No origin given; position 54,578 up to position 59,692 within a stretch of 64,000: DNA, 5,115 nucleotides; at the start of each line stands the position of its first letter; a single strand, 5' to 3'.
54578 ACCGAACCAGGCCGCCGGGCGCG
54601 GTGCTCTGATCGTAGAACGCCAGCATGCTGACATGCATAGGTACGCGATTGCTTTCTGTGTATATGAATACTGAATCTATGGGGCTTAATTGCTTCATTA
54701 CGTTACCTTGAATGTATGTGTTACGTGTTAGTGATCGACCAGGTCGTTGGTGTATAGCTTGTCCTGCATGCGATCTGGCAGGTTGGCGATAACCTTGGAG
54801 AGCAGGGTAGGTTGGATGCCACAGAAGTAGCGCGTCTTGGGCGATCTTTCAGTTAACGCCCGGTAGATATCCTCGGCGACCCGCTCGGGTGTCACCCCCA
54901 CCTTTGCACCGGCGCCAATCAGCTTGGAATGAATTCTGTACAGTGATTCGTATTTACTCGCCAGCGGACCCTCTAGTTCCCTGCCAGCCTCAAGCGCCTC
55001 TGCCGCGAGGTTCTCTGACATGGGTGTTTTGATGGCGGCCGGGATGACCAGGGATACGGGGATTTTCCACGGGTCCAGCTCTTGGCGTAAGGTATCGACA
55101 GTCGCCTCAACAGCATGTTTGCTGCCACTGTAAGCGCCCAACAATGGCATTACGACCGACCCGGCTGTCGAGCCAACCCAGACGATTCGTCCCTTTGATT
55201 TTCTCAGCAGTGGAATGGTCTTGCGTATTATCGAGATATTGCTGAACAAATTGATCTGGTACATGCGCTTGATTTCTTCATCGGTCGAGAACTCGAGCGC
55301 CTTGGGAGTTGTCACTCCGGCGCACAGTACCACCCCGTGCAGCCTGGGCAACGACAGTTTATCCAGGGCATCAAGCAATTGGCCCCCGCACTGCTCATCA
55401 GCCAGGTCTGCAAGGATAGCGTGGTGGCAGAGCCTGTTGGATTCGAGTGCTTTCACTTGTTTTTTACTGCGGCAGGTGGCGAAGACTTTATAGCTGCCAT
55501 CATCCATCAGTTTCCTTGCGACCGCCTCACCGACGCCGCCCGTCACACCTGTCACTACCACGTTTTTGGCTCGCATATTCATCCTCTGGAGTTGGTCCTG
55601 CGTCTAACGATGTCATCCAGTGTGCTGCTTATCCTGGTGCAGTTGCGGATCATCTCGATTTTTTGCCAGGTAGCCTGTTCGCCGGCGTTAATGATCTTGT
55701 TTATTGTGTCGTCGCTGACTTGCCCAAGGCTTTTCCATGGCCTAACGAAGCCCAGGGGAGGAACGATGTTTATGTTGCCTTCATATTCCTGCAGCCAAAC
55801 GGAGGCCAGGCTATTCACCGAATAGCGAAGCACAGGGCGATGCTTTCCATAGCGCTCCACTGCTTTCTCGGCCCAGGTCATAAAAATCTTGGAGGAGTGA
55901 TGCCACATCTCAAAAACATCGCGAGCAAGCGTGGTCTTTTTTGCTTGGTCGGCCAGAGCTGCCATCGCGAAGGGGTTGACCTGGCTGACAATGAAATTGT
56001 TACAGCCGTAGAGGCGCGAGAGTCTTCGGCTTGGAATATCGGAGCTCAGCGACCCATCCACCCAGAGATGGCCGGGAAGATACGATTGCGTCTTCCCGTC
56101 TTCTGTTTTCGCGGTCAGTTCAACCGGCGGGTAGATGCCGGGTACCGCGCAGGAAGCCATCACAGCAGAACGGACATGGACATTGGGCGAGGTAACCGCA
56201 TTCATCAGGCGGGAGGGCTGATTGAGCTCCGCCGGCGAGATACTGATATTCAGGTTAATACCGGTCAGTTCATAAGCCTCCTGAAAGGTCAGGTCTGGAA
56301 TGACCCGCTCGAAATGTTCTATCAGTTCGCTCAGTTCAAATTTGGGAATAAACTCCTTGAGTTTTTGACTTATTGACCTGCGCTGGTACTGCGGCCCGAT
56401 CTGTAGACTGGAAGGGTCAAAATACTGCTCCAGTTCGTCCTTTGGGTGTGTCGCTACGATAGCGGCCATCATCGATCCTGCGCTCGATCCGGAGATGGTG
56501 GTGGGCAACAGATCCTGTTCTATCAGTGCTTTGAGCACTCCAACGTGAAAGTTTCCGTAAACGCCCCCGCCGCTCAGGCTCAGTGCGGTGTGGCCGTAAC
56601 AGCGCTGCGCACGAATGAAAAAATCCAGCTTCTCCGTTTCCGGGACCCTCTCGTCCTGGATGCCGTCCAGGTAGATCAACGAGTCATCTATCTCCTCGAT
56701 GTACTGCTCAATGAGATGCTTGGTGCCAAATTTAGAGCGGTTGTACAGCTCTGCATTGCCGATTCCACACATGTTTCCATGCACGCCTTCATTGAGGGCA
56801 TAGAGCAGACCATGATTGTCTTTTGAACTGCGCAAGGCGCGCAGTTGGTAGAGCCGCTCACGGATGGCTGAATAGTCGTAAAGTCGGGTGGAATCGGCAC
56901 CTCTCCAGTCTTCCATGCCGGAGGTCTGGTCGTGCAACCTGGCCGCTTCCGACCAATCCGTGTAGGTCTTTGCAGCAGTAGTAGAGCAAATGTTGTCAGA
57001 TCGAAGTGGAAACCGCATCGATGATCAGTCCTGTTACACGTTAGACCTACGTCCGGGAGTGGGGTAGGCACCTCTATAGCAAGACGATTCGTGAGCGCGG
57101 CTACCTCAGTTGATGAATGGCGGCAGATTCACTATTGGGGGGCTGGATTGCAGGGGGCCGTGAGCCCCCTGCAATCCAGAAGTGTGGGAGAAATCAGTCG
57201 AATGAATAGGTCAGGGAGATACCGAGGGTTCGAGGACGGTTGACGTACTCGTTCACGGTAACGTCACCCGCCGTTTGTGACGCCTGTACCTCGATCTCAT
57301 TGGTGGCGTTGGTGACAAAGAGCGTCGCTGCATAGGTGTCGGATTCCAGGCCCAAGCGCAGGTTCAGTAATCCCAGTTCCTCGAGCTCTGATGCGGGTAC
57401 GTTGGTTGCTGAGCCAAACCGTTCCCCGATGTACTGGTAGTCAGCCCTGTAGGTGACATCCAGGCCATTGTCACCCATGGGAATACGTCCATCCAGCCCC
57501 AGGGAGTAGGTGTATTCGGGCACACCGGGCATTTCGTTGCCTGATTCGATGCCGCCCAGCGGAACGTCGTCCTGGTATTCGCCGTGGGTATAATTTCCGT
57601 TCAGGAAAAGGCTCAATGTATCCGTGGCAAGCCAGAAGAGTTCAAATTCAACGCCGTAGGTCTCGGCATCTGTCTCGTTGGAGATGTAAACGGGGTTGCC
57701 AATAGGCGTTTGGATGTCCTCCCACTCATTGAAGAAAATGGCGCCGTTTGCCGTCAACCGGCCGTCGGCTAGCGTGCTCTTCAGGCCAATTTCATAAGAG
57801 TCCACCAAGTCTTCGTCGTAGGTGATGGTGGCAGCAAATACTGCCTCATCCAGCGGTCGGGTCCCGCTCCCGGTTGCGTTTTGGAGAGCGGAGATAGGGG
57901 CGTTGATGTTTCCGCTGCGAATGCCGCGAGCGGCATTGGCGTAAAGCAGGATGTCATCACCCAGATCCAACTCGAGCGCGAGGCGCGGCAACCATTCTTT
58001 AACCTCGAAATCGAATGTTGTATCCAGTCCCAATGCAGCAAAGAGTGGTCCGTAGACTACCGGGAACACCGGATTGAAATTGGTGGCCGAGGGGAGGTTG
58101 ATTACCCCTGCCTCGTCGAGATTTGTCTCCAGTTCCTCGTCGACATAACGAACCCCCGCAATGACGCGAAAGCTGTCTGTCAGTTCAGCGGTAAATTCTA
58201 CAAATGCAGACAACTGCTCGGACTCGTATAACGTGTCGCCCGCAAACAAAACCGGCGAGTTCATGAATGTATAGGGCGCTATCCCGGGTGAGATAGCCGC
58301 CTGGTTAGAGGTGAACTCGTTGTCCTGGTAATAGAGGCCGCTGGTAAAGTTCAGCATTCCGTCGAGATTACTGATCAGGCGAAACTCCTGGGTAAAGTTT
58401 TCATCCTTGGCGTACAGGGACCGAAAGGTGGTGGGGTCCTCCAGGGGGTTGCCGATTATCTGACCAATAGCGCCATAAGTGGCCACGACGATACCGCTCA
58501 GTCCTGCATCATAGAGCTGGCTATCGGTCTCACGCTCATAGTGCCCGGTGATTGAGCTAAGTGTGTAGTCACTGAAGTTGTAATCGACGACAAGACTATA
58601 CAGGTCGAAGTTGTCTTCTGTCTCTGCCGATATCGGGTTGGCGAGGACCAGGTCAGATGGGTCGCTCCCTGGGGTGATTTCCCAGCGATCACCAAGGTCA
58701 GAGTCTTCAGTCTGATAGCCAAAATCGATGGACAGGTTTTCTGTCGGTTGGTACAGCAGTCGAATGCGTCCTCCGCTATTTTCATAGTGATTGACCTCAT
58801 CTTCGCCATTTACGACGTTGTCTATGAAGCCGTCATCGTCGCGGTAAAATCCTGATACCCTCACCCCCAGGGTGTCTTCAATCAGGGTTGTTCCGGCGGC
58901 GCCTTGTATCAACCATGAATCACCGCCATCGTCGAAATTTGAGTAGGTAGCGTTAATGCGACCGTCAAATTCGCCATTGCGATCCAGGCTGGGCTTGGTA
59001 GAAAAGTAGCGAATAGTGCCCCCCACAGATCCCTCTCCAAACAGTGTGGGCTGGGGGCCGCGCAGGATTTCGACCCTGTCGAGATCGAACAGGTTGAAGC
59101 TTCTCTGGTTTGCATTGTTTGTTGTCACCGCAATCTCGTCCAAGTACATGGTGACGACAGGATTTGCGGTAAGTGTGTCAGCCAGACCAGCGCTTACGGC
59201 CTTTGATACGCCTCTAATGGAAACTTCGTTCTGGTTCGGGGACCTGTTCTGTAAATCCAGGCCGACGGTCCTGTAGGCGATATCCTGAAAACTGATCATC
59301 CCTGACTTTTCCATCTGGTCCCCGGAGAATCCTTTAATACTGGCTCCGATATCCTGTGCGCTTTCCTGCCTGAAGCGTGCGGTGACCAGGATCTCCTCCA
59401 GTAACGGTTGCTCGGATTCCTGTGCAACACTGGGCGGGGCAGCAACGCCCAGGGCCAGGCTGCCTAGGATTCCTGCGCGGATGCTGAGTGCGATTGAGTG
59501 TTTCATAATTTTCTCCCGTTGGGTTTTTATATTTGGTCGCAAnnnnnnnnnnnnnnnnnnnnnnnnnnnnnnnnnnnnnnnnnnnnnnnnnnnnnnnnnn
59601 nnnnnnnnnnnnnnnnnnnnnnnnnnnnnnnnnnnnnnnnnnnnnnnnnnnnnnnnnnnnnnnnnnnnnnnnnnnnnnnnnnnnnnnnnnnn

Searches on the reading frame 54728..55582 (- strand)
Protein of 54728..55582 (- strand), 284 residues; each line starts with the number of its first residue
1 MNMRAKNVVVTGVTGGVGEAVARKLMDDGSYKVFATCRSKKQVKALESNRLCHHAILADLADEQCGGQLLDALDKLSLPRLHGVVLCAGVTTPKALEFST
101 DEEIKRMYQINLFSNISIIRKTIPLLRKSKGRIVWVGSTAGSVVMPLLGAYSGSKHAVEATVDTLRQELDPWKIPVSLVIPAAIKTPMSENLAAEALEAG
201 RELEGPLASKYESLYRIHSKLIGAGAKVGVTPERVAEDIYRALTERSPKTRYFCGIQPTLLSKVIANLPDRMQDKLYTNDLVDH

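Call 55: search_protein_families(library=pfam, proteins=[window:54728-55582:-], max_evalue=0.00001)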
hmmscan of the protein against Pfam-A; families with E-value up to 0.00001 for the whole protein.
window:54728-55582:- (284 aa): 3 families
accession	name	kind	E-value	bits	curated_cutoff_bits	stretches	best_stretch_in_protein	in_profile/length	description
PF00106.31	adh_short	-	4e-36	124.8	26.6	1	6-194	1-192/195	short chain dehydrogenase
PF13561.12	adh_short_C2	-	5e-25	88.9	27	1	12-199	1-192/236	Enoyl-(Acyl carrier protein) reductase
PF08659.16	KR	-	1.2e-12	48.6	22.6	1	8-168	3-166/180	KR domain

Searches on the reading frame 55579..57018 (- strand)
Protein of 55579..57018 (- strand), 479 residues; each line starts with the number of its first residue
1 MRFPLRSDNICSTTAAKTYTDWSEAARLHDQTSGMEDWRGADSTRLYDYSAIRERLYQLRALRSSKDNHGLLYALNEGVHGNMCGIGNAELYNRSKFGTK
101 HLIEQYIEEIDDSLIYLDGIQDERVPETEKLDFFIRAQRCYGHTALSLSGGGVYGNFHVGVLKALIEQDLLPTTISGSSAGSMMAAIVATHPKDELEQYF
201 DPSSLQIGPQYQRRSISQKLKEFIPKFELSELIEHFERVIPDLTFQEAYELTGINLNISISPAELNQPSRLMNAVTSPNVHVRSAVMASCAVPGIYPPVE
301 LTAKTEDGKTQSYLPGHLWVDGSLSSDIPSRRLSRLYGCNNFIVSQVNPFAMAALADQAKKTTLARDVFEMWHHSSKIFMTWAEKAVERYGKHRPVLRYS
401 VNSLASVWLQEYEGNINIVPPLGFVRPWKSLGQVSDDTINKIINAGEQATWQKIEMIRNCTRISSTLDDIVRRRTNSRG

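Call 55: search_protein_families(library=pfam, proteins=[window:55579-57018:-], max_evalue=0.00001)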
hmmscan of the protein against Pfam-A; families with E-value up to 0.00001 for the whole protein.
window:55579-57018:- (479 aa): 2 families
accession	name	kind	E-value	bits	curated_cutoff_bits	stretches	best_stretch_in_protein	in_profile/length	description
PF11815.13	DUF3336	-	1.5e-31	109.4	25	1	14-137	16-136/138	Domain of unknown function (DUF3336)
PF01734.28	Patatin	-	6.7e-26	92.1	27.7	1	146-329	1-186/191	Patatin-like phospholipase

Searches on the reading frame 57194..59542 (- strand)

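Call 55: search_protein_families(library=pfam, proteins=[window:57194-59542:-], max_evalue=0.00001)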
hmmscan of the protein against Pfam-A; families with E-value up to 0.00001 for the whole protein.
window:57194-59542:- (782 aa): 2 families
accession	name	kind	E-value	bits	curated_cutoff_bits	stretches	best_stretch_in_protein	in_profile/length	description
PF00593.30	TonB_dep_Rec_b-barrel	-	1.6e-31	111.1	27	1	268-745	15-435/436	TonB dependent receptor-like, beta-barrel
PF07715.20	Plug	-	1.4e-13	51.7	23.9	1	62-176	2-107/107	TonB-dependent Receptor Plug Domain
